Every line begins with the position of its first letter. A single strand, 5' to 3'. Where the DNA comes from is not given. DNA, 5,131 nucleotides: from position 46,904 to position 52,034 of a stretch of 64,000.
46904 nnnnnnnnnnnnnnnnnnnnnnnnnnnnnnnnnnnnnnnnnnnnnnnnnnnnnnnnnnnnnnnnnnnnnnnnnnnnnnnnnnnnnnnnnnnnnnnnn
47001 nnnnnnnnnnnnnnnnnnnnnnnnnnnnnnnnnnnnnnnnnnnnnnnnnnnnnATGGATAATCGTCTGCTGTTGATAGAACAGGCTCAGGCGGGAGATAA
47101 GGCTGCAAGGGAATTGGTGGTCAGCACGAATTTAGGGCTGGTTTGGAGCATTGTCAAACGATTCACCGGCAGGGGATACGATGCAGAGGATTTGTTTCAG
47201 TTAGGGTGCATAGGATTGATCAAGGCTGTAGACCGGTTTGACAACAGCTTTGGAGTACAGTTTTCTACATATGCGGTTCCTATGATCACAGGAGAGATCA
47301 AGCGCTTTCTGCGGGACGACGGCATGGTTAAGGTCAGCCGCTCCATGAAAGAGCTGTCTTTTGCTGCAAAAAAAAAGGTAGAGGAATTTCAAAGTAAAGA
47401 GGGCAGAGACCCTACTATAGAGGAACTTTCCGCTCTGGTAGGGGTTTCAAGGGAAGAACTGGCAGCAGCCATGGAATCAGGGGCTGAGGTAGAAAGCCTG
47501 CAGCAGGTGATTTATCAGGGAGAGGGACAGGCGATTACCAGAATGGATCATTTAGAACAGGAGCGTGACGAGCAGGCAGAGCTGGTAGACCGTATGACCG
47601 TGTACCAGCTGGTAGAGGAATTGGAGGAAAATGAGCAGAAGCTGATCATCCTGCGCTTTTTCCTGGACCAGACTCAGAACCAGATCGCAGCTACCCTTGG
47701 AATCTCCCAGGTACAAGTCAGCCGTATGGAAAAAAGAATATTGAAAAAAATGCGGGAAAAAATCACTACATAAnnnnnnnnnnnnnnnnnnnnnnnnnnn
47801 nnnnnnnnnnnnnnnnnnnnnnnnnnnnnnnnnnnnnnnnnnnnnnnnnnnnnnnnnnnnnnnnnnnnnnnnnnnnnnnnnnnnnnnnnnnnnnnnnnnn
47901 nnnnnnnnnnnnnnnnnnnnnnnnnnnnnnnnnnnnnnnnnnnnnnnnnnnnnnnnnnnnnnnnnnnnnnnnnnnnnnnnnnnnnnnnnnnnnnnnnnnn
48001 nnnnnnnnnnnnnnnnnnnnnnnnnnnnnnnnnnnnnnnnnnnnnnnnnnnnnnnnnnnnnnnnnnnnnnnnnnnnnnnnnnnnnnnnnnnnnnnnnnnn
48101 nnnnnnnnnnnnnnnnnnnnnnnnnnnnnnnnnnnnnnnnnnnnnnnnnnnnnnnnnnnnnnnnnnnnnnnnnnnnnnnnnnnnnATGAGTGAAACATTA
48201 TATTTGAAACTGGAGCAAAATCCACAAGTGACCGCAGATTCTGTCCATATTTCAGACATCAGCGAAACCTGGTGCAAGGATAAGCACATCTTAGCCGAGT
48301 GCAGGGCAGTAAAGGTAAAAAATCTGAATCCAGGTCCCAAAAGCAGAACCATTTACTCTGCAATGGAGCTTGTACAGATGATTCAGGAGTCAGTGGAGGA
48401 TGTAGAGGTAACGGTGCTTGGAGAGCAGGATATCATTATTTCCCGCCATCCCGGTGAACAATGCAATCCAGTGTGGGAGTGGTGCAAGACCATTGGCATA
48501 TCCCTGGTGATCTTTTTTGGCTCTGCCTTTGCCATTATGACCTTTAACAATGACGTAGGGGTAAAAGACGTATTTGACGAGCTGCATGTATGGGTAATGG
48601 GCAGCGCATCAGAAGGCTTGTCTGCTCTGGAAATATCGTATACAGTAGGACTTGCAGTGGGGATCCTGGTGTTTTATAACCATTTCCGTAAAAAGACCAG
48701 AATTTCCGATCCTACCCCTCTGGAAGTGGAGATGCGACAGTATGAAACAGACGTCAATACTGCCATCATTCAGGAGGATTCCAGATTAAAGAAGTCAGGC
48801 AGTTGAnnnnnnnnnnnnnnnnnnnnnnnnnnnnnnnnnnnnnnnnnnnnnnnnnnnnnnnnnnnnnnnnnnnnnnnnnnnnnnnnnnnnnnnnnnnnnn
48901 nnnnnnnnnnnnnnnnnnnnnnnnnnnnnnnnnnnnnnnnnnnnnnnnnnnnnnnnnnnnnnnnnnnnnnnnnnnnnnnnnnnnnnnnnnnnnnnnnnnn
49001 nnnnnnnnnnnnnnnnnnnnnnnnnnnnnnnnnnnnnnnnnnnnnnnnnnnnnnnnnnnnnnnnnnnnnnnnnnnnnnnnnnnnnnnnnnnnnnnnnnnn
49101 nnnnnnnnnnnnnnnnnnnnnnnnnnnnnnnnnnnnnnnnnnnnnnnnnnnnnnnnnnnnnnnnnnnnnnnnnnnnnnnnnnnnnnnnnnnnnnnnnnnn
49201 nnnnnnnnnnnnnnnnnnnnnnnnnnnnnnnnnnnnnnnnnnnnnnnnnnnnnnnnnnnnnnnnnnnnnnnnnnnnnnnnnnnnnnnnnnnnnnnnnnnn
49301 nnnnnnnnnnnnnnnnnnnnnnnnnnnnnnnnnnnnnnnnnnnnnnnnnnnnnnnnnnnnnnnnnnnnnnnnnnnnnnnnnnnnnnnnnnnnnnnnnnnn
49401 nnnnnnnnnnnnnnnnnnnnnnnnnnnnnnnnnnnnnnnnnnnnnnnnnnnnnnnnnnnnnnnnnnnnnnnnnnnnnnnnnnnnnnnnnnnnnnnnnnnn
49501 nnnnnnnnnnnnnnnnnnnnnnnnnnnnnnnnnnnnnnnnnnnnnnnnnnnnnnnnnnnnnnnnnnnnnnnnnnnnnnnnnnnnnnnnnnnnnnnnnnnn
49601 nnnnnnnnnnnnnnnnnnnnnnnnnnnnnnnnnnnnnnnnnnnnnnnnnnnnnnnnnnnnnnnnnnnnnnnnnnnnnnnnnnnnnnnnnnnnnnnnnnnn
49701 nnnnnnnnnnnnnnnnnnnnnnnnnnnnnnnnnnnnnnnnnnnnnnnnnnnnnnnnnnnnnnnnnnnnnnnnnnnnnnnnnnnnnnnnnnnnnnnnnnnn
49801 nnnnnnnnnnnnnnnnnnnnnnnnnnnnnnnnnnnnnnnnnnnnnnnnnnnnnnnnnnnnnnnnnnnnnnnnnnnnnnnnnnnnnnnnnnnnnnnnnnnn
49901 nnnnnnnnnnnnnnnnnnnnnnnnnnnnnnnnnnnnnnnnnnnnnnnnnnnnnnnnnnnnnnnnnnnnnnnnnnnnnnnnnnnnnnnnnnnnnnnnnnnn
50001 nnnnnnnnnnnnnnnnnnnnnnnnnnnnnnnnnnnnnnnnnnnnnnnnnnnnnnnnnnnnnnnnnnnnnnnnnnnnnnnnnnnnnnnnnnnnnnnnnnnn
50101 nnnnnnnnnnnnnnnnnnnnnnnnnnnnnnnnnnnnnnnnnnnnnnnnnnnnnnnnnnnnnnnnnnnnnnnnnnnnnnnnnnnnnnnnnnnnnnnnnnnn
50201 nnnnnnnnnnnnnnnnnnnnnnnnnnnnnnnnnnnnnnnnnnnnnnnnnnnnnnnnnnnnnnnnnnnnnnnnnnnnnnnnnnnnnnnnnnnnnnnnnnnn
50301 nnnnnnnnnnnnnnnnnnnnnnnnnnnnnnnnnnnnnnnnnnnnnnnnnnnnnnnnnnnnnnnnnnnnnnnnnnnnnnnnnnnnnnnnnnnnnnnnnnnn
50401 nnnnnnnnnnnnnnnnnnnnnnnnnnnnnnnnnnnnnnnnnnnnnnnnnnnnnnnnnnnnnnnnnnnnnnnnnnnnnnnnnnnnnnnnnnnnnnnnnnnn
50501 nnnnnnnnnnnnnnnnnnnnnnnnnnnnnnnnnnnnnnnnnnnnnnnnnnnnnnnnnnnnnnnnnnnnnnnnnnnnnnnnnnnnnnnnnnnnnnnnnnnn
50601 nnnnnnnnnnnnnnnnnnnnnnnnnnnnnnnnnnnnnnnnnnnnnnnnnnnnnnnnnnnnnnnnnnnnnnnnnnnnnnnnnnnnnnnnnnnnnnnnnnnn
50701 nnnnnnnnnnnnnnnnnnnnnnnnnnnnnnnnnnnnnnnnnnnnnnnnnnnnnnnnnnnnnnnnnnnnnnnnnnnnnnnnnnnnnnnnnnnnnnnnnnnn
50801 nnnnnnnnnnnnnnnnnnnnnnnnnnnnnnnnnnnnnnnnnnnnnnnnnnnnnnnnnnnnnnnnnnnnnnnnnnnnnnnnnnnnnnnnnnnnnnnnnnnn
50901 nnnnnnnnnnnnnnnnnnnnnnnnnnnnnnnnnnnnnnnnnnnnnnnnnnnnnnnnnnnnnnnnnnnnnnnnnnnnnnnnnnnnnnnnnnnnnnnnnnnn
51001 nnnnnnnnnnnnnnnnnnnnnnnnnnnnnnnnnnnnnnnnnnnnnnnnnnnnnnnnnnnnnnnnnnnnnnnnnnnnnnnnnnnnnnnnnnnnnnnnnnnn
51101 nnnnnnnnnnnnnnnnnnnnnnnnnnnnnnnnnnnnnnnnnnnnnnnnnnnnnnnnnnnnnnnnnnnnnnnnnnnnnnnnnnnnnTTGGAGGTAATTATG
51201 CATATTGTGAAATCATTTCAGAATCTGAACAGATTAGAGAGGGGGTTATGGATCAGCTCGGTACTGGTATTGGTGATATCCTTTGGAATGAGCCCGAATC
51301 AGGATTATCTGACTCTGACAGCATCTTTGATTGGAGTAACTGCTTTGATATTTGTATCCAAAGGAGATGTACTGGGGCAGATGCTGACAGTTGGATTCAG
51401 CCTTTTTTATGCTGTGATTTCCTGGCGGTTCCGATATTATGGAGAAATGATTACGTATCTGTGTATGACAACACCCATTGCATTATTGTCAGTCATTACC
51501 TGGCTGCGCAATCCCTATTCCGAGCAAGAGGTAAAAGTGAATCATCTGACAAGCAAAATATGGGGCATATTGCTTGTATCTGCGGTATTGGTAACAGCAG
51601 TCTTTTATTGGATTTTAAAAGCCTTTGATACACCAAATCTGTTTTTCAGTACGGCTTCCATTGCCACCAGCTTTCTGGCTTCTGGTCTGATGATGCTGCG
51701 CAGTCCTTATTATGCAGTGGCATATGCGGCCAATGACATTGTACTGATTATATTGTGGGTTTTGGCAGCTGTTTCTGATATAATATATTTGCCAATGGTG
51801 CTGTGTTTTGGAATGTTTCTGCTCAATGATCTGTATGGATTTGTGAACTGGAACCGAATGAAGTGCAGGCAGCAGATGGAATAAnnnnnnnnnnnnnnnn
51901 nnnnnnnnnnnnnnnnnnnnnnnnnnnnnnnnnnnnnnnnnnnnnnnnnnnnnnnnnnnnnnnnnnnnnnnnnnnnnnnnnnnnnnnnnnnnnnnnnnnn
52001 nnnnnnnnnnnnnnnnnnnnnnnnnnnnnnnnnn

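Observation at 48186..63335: spoVA operon split: spoVAA-AB-AC and spoVAD-AE separated by 11.8 kb bounded by repeat copies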

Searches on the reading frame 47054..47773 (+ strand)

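Call 3: search_protein_families(library=pfam, proteins=[window:47054-47773:+])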
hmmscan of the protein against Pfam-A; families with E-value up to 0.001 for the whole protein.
window:47054-47773:+ (239 aa): 7 families
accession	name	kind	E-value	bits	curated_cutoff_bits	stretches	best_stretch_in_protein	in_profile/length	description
PF04542.20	Sigma70_r2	-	2.8e-20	72.3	24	1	23-89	2-68/71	Sigma-70 region 2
PF04545.22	Sigma70_r4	-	1e-12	47.8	24.1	1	188-235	3-50/50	Sigma-70, region 4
PF08281.18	Sigma70_r4_2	-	1e-06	28.7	25.7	1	181-233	2-54/54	Sigma-70, region 4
PF04539.22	Sigma70_r3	-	2.4e-06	28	25.3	1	107-156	8-57/78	Sigma-70 region 3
PF13545.12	HTH_Crp_2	-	6.6e-05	23.2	27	0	201-225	18-42/70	Crp-like helix-turn-helix domain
PF01381.28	HTH_3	-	0.0002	21.7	23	0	207-227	11-31/55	Helix-turn-helix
PF13384.12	HTH_23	-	0.00029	21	24.6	0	195-228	6-40/50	Homeodomain-like domain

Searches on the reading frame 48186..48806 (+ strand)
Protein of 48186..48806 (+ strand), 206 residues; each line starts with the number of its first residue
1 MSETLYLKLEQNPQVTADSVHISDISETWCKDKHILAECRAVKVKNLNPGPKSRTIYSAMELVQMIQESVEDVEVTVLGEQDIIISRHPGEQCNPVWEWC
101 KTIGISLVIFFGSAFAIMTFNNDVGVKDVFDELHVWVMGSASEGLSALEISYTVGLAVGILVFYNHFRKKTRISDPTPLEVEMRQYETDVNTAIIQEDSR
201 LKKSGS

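Call 3: search_protein_families(library=pfam, proteins=[window:48186-48806:+])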
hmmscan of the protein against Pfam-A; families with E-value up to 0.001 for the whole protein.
window:48186-48806:+ (206 aa): 1 family
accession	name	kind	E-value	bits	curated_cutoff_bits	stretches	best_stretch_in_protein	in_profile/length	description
PF12164.13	SporV_AA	-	1.6e-21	76.9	25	1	2-86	1-85/90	Stage V sporulation protein AA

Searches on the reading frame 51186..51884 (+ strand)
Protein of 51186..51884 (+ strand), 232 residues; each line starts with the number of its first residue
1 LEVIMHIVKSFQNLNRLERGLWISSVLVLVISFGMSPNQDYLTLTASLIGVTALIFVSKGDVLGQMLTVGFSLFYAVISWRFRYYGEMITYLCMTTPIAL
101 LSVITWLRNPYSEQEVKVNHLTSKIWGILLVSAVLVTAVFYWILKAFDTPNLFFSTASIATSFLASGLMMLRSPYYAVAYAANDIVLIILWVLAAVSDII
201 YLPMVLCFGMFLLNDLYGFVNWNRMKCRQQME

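Call 4: search_protein_families(library=pfam, proteins=[window:51186-51884:+])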
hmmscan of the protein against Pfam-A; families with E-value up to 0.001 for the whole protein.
window:51186-51884:+ (232 aa): 1 family
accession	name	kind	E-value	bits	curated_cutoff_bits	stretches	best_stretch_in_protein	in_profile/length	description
PF04973.17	NMN_transporter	-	6.3e-30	104.9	27.3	1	41-224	2-175/175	Nicotinamide mononucleotide transporter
